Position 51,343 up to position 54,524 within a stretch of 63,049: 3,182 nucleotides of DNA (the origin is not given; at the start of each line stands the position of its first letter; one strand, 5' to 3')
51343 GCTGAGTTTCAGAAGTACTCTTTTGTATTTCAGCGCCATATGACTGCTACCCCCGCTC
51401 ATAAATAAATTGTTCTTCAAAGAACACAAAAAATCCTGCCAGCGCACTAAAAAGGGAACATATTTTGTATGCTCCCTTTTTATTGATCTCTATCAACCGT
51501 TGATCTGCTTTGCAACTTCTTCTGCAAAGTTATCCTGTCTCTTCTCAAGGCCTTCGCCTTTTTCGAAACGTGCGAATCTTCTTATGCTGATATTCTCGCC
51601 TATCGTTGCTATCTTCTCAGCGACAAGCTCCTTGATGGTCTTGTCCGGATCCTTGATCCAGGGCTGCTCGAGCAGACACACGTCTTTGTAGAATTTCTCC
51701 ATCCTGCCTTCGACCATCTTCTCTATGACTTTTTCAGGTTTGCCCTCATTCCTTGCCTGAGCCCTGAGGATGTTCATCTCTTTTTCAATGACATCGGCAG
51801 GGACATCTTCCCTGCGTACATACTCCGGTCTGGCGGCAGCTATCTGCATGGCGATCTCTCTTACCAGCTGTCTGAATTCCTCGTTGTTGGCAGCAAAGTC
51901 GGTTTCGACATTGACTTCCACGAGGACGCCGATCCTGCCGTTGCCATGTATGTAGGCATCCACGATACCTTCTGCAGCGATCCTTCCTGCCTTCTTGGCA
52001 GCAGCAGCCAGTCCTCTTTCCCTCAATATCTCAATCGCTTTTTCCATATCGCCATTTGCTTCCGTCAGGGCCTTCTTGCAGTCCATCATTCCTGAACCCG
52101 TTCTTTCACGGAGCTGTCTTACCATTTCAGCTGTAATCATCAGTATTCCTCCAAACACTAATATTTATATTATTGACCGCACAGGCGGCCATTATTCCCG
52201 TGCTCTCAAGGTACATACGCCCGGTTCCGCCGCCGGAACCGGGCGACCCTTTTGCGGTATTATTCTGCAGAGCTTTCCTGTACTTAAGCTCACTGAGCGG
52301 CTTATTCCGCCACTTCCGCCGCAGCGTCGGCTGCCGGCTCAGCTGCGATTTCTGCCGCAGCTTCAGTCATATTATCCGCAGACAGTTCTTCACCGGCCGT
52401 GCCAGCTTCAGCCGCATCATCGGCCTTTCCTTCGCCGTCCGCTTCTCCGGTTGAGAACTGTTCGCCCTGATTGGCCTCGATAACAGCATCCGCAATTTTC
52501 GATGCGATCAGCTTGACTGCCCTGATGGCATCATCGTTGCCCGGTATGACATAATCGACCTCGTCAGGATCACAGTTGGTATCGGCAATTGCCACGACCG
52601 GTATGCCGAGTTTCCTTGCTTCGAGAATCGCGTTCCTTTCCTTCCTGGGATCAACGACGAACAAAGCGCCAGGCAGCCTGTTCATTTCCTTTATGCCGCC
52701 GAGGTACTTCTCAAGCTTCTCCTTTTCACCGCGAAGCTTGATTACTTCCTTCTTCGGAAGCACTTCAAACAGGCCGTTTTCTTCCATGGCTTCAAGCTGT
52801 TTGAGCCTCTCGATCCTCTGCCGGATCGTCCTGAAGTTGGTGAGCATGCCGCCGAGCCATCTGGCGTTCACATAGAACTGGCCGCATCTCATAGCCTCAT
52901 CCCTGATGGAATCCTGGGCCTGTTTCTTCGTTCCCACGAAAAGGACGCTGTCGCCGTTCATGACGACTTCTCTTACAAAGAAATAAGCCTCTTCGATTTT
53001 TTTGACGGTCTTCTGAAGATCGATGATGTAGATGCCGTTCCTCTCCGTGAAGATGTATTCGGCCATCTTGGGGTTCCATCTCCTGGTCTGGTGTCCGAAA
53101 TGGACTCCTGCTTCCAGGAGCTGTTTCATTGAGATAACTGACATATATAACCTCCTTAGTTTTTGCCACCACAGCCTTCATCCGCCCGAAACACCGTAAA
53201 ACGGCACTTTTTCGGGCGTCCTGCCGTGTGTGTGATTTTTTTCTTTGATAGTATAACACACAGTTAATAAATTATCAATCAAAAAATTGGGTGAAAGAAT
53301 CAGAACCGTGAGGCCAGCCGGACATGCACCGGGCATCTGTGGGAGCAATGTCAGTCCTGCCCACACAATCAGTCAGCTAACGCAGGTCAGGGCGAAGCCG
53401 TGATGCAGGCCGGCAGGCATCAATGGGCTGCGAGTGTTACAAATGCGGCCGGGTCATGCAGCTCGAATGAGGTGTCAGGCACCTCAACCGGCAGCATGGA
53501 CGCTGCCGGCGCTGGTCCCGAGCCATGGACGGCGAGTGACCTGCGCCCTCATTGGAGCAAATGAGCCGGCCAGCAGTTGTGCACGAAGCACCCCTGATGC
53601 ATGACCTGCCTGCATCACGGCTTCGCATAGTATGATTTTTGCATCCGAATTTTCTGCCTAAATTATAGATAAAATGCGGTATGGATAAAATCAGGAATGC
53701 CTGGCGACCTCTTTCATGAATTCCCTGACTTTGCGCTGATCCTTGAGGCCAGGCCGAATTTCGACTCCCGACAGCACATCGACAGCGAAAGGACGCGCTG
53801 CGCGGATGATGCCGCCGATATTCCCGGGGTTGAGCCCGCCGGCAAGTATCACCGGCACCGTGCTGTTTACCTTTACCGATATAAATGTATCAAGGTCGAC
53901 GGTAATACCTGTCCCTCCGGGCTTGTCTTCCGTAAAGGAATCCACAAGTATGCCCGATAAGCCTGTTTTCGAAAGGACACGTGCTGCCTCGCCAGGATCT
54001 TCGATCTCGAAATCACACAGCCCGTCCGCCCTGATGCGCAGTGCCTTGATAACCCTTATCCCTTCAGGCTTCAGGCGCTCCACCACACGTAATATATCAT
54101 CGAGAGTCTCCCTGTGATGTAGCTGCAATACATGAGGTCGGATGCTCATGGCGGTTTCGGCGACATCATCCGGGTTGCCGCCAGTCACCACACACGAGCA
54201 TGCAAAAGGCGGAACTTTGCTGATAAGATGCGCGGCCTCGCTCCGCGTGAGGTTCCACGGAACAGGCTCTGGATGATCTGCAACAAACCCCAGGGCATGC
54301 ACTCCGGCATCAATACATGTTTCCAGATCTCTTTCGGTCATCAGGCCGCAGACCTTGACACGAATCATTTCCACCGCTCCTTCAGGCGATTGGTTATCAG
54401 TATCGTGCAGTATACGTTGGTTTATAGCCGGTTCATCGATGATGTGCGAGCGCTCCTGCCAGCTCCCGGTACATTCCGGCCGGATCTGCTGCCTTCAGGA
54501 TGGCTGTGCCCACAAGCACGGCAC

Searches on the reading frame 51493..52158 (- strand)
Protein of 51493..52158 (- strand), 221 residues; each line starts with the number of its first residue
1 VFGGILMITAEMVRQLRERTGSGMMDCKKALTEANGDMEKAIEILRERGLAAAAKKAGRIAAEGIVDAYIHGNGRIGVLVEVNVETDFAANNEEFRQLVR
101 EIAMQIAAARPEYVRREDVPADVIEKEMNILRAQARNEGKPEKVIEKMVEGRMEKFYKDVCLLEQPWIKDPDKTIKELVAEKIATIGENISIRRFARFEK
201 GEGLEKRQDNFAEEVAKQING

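Call 35: search_protein_families(library=pfam, proteins=[window:51493-52158:-])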
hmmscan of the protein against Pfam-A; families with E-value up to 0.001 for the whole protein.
window:51493-52158:- (221 aa): 2 families
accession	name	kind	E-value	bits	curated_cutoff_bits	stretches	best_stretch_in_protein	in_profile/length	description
PF00889.24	EF_TS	-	4.3e-46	157.5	27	2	55-182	70-190/204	Elongation factor TS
PF25025.1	EF-Ts_N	-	6e-06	26.6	33.2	1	11-48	15-53/60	Elongation factor Ts, mitochondrial, N-terminal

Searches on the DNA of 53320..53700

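Call 11: search_rna_families(source=window, start=53320, end=53700, threshold=evalue, max_evalue=10, show_alignments=1)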
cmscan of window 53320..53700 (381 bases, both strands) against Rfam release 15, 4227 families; matches with E-value up to 10: 1.
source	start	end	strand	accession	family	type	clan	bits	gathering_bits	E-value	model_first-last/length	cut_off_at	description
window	53488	53545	+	RF01731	TwoAYGGAY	Cis-reg;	CL00106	36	43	0.00033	49-108/168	no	TwoAYGGAY RNA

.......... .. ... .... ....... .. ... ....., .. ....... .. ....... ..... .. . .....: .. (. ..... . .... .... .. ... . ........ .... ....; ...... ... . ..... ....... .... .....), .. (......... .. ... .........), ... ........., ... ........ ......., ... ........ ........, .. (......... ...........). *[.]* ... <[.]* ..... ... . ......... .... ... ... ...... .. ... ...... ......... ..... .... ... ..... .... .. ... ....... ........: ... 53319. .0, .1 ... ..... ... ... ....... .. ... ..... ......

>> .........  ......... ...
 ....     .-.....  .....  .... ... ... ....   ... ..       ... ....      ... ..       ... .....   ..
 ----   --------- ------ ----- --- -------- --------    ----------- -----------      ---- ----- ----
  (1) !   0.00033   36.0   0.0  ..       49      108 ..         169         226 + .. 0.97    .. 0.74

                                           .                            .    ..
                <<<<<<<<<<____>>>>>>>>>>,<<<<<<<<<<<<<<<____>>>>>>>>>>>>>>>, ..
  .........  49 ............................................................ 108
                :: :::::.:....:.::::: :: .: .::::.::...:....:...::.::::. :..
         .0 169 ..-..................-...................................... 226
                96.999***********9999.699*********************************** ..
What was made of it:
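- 53488..53545 (+): Copy 3 apical module. Hairpin 1 is at 53488-53509 (loop AUGGAC). Hairpin 2 is at about 53508-53547 (loop 53525-53530, AUGGAC). Rfam RF01731, 36.0 bits, E 3.3e-4 (call 11).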

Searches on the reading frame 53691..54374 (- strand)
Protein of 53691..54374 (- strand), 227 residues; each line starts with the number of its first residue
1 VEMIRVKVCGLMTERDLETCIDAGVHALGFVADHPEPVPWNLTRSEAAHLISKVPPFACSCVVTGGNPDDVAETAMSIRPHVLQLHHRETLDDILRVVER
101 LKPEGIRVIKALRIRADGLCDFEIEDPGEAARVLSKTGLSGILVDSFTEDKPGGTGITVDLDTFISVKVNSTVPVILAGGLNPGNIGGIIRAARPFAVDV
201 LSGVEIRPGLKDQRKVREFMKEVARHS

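Call 35: search_protein_families(library=pfam, proteins=[window:53691-54374:-])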
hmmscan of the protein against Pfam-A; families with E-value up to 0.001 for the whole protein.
window:53691-54374:- (227 aa): 1 family
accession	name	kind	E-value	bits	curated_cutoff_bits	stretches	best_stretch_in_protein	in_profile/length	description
PF00697.28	PRAI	-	5.6e-27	95.1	22.7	1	6-221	1-192/193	N-(5'phosphoribosyl)anthranilate (PRA) isomerase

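Call 42: find_encoding_contigs(protein=window:53691-54374:-, flank=3000, max_places=10)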
Protein window:53691-54374:- (227 aa): no gene with exactly this product is on record in the collection.
